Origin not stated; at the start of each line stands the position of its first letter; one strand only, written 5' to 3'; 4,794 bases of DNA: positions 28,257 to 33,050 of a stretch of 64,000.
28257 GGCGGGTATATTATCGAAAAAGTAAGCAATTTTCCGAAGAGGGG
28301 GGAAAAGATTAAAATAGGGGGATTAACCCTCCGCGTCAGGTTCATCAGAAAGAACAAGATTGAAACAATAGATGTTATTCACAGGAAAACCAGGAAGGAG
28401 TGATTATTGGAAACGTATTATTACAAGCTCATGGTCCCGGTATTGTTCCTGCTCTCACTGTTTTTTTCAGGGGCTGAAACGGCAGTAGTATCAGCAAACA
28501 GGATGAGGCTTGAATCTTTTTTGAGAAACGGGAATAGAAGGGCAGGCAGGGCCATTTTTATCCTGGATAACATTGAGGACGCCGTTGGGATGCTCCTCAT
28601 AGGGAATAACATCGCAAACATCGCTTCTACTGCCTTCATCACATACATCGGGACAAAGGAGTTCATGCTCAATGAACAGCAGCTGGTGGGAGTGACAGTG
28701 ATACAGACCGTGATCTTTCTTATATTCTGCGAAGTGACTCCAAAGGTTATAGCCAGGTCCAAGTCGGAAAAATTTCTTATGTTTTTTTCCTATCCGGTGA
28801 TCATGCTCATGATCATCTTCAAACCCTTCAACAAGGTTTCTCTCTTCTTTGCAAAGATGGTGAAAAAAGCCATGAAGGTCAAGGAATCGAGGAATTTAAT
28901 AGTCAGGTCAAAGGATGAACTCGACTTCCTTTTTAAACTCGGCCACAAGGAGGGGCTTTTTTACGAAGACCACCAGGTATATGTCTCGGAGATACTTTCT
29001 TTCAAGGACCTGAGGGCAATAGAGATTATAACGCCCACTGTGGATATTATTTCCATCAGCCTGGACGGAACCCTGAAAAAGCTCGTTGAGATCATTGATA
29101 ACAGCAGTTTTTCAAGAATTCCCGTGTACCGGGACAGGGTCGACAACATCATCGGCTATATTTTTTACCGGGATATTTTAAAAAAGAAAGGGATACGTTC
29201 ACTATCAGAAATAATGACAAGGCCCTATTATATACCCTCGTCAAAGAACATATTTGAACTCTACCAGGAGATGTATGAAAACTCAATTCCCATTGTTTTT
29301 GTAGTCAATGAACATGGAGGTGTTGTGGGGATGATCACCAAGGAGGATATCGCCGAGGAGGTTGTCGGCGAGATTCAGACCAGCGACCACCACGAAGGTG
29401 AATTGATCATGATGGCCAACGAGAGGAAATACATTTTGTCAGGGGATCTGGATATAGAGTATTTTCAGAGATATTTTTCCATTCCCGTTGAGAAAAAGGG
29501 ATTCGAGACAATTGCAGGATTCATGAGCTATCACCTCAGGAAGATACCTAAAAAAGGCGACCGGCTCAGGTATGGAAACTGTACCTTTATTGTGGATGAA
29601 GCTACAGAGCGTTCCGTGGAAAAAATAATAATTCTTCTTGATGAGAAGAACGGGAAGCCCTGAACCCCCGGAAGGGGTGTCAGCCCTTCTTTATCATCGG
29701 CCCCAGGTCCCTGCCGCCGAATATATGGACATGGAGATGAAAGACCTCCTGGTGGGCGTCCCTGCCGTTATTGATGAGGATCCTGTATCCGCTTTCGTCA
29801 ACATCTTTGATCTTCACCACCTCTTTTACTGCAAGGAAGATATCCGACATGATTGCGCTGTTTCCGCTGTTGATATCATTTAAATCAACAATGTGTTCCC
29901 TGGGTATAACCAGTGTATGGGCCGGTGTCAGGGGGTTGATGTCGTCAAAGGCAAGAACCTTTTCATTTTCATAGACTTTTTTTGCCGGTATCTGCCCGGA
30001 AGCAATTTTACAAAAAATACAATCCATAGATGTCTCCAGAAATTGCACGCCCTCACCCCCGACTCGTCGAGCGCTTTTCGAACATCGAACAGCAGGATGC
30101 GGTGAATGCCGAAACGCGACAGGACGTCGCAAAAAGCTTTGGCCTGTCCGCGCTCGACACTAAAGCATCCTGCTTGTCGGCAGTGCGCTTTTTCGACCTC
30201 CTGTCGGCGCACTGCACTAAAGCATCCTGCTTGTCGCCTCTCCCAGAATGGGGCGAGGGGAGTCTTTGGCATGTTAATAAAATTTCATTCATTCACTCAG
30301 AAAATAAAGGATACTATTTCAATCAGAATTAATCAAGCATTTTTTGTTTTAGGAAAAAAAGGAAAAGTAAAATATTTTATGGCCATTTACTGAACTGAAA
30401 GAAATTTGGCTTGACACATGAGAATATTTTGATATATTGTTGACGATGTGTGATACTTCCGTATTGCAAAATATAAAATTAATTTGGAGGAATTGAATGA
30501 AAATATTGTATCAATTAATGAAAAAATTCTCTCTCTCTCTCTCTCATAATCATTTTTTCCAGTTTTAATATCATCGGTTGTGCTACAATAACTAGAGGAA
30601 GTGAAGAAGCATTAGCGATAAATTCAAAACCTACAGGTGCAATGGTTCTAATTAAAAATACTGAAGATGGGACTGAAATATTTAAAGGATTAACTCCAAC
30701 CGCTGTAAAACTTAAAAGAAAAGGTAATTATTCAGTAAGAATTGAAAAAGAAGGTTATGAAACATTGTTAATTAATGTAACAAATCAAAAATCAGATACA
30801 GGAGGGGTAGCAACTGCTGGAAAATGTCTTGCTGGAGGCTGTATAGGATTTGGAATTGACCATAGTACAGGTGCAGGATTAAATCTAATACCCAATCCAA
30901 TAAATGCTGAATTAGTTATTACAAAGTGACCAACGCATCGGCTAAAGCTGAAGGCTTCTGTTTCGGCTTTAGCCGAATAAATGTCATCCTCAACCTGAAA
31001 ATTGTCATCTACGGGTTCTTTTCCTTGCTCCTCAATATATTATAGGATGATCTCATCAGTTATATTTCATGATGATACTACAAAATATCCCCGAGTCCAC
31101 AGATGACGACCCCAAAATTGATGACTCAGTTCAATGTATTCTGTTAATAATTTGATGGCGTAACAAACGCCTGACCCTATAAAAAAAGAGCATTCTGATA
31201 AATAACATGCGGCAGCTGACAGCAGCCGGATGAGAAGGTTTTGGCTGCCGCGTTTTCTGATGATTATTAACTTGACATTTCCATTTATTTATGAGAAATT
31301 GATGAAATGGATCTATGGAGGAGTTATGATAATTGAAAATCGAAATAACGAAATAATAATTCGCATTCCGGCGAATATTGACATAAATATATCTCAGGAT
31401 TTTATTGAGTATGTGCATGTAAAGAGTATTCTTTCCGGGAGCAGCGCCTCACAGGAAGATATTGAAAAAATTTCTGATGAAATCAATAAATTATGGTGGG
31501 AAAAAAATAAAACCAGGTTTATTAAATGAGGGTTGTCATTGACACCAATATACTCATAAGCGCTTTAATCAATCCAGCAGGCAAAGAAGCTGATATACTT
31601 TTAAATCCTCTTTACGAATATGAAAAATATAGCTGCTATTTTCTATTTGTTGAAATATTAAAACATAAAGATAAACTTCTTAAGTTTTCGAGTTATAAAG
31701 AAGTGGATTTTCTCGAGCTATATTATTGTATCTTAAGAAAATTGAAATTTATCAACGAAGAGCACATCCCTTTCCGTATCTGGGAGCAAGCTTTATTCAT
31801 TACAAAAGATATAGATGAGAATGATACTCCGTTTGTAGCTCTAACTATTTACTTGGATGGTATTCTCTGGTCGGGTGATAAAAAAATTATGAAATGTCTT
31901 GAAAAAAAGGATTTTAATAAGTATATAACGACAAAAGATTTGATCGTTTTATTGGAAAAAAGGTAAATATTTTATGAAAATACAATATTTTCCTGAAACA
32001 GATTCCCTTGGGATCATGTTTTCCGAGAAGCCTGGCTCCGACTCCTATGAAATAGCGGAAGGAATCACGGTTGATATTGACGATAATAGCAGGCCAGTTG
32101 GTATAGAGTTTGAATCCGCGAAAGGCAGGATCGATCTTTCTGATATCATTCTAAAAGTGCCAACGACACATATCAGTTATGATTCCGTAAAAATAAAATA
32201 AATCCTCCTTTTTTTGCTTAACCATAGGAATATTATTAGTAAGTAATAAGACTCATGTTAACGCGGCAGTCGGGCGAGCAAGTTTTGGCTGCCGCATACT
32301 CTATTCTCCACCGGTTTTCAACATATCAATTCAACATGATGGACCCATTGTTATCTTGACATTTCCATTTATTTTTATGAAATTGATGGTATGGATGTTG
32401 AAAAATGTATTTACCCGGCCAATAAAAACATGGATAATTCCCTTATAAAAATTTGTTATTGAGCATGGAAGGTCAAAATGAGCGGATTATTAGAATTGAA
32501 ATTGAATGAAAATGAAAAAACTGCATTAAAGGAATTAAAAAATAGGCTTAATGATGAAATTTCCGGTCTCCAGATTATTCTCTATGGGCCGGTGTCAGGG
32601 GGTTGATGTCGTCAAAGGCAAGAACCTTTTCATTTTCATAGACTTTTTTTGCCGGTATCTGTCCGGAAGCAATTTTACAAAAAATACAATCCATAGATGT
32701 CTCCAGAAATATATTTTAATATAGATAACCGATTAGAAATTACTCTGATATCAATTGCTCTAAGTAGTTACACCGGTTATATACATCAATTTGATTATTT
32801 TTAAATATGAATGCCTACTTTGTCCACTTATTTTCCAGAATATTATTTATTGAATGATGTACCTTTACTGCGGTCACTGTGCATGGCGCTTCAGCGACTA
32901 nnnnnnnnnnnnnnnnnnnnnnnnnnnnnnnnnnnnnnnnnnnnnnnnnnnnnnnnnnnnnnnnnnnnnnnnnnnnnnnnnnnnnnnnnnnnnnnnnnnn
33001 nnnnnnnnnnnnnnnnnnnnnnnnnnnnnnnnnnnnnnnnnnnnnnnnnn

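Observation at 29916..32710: A 2.5-kb accessory island bounded by 128-bp direct repeats that duplicate the HIT gene's start region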

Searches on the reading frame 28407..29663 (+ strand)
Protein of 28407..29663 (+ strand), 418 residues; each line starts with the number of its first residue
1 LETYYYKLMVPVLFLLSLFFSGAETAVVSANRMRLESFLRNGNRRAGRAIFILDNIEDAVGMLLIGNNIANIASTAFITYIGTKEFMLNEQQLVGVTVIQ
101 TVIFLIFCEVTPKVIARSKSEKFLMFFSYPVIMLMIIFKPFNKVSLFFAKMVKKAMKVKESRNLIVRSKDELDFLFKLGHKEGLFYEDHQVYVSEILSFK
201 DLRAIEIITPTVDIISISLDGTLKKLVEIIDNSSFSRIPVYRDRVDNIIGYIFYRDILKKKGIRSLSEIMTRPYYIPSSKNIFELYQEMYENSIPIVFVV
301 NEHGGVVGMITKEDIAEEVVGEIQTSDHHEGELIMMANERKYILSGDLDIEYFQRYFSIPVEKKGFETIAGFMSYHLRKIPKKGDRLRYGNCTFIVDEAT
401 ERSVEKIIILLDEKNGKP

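Call 11: search_protein_families(library=pfam, proteins=[window:28407-29663:+], max_evalue=0.01)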
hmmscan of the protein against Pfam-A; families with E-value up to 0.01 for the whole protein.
window:28407-29663:+ (418 aa): 3 families
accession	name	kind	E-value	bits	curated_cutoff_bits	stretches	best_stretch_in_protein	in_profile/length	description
PF01595.25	CNNM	-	4.1e-36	124.8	28.4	1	12-188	5-180/181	Cyclin M transmembrane N-terminal domain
PF03471.22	CorC_HlyC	-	8e-18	64.7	27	1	338-410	4-78/81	Transporter associated domain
PF00571.33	CBS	-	1.8e-17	63.8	24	2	267-320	2-56/57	CBS domain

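Call 18: find_encoding_contigs(protein=window:28407-29663:+, flank=10000, max_places=10)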
Protein window:28407-29663:+ (418 aa): 3 contigs read that carry it; 3 places shown.
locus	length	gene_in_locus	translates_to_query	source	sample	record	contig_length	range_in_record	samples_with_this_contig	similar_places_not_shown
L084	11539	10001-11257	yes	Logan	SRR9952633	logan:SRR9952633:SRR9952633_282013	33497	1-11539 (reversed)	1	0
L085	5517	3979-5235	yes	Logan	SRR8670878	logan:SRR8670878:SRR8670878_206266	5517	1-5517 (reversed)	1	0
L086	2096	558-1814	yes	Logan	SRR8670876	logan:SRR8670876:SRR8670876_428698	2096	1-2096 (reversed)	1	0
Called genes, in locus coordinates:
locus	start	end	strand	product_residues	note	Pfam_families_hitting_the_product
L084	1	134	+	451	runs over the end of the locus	PF00072:Response_reg, PF00158:Sigma54_activat, PF14532:Sigma54_activ_2, PF00004:AAA (weak), PF07728:AAA_5, PF25601:AAA_lid_14, PF02954:HTH_8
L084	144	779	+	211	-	PF03167:UDG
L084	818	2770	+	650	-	PF17764:PriA_3primeBD, PF04851:ResIII, PF00270:DEAD, PF18319:Zn_ribbon_PriA, PF00271:Helicase_C (weak), PF18074:PriA_C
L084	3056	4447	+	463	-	PF00990:GGDEF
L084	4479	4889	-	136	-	-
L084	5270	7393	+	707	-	PF00912:Transgly, PF00905:Transpeptidase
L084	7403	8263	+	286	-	PF01551:Peptidase_M23, PF27332:TP_0781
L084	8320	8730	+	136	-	PF01047:MarR (faint), PF12844:HTH_19, PF13413:HTH_25 (faint), PF13443:HTH_26 (faint), PF01381:HTH_3, PF13560:HTH_31 (weak), PF01381:HTH_3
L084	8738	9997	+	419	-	PF01595:CNNM, PF00571:CBS (faint), PF03471:CorC_HlyC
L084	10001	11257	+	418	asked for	PF01595:CNNM, PF00571:CBS, PF03471:CorC_HlyC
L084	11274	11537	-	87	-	?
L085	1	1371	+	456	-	?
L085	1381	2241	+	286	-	PF01551:Peptidase_M23, PF27332:TP_0781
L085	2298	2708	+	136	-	PF01047:MarR (faint), PF12844:HTH_19, PF13413:HTH_25 (faint), PF13443:HTH_26 (faint), PF01381:HTH_3, PF13560:HTH_31 (weak), PF01381:HTH_3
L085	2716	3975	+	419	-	PF01595:CNNM, PF00571:CBS (faint), PF03471:CorC_HlyC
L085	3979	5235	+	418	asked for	PF01595:CNNM, PF00571:CBS, PF03471:CorC_HlyC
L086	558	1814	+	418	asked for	PF01595:CNNM, PF00571:CBS, PF03471:CorC_HlyC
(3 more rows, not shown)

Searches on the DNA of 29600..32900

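Call 39: search_rna_families(source=window, start=29600, end=32900, threshold=evalue, max_evalue=1)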
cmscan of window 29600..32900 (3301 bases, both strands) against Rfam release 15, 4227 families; matches with E-value up to 1: 0.
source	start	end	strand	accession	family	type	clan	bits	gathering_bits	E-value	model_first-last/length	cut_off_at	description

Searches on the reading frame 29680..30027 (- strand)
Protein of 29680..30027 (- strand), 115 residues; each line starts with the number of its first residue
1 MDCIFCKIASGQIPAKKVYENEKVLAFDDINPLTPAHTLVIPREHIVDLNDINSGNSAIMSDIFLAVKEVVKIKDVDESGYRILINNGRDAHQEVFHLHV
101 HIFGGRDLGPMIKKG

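Call 8: find_encoding_contigs(protein=window:29680-30027:-, flank=10000, max_places=10)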
Protein window:29680-30027:- (115 aa): no gene with exactly this product is on record in the collection.

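Call 11: search_protein_families(library=pfam, proteins=[window:29680-30027:-], max_evalue=0.01)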
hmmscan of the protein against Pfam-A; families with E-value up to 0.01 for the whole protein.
window:29680-30027:- (115 aa): 2 families
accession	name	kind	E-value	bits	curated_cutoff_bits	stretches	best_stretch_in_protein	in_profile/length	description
PF01230.28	HIT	-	1.5e-28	99.7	21.5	1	11-107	2-97/98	HIT domain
PF11969.13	DcpS_C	-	4.7e-23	82.3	24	1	3-104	2-101/114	Scavenger mRNA decapping enzyme C-term binding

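Call 48: find_homologous_proteins(query=window:29680-30027:-, max_evalue=1e-20)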
Query window:29680-30027:- (115 aa): 802 proteins with E <= 1e-20 among 850 candidates; the best 120 are listed.
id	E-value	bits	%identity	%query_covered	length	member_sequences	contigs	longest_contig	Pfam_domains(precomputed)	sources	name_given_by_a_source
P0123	8.7e-71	253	100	100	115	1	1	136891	PF11969.14,PF01230.30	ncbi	-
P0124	1.3e-50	188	74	98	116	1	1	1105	PF11969.14,PF01230.30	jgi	jgi:histidine triad (HIT) family protein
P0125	1.9e-49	185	74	99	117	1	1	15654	PF11969.14,PF01230.30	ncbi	-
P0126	6.9e-48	180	69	98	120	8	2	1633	PF11969.14,PF01230.30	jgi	jgi:histidine triad (HIT) family protein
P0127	4.5e-47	177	70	99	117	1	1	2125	PF11969.14,PF01230.30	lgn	-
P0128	6.0e-46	173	65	99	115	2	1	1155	PF11969.14,PF01230.30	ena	-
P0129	4.0e-43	164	68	97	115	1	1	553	PF11969.14,PF01230.30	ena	-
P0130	8.4e-43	163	64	99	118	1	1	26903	PF11969.14,PF01230.30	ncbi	ncbi:histidine triad nucleotide-binding protein [Spirochaetota bacterium]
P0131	1.6e-41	159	60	99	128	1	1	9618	PF11969.14,PF01230.30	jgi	-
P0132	7.7e-41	157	61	98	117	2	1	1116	PF11969.14,PF01230.30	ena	-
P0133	1.9e-40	156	60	98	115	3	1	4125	PF11969.14,PF01230.30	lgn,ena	-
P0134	3.6e-40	155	58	97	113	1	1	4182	PF11969.14,PF01230.30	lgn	-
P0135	5.4e-40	154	59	98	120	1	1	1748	PF11969.14,PF01230.30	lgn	-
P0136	3.8e-39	151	62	97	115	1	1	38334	PF11969.14,PF01230.30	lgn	-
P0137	2.5e-38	149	58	99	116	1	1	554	PF11969.14,PF01230.30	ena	-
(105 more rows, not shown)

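Call 49: find_encoding_contigs(protein=P0123, flank=6000, max_places=5)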
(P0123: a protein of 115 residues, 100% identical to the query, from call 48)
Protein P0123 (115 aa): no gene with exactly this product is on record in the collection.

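Call 50: find_encoding_contigs(protein=P0125, flank=8000, max_places=5)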
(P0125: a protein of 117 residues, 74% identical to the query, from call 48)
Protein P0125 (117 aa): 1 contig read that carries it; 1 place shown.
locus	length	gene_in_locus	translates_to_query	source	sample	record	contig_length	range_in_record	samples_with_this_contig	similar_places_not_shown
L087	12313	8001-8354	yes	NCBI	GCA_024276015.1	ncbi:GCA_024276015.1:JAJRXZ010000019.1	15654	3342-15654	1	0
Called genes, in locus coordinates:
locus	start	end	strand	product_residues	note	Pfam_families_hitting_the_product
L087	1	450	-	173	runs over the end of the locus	-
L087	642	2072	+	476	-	PF02934:GatB_N, PF02637:GatB_Yqey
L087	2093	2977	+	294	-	PF01259:SAICAR_synt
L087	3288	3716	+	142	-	PF02561:FliS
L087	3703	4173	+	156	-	-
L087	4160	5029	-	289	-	-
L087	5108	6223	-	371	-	PF03462:PCRF, PF00472:RF-1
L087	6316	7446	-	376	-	PF20903:SPL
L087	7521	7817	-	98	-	-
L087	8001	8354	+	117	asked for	PF11969:DcpS_C, PF01230:HIT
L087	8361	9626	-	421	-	PF01595:CNNM, PF00571:CBS (weak), PF03471:CorC_HlyC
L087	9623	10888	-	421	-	PF01595:CNNM, PF00571:CBS (weak), PF03471:CorC_HlyC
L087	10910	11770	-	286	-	PF01551:Peptidase_M23, PF27332:TP_0781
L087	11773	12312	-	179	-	?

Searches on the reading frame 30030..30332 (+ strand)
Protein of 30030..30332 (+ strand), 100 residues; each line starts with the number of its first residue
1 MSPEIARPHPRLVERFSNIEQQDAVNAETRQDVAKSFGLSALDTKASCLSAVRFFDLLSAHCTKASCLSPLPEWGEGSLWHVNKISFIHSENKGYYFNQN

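Call 28: search_protein_families(library=pfam, proteins=[window:30030-30332:+], max_evalue=10)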
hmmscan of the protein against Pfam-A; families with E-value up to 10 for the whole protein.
window:30030-30332:+ (100 aa): 0 families

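Call 29: search_protein_families(library=ncbifam, proteins=[window:30030-30332:+], max_evalue=1)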
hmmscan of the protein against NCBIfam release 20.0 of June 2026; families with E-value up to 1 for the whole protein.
window:30030-30332:+ (100 aa): 0 families

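Call 33: search_protein_families(library=padloc, proteins=[window:30030-30332:+], max_evalue=1)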
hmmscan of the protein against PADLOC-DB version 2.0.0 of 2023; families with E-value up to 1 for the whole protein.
window:30030-30332:+ (100 aa): 0 families

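Call 34: search_protein_families(library=phrogs, proteins=[window:30030-30332:+], max_evalue=1)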
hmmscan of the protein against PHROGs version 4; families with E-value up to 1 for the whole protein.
window:30030-30332:+ (100 aa): 0 families

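Call 54: find_encoding_contigs(protein=window:30030-30332:+, flank=3000, max_places=8)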
Protein window:30030-30332:+ (100 aa): no gene with exactly this product is on record in the collection.
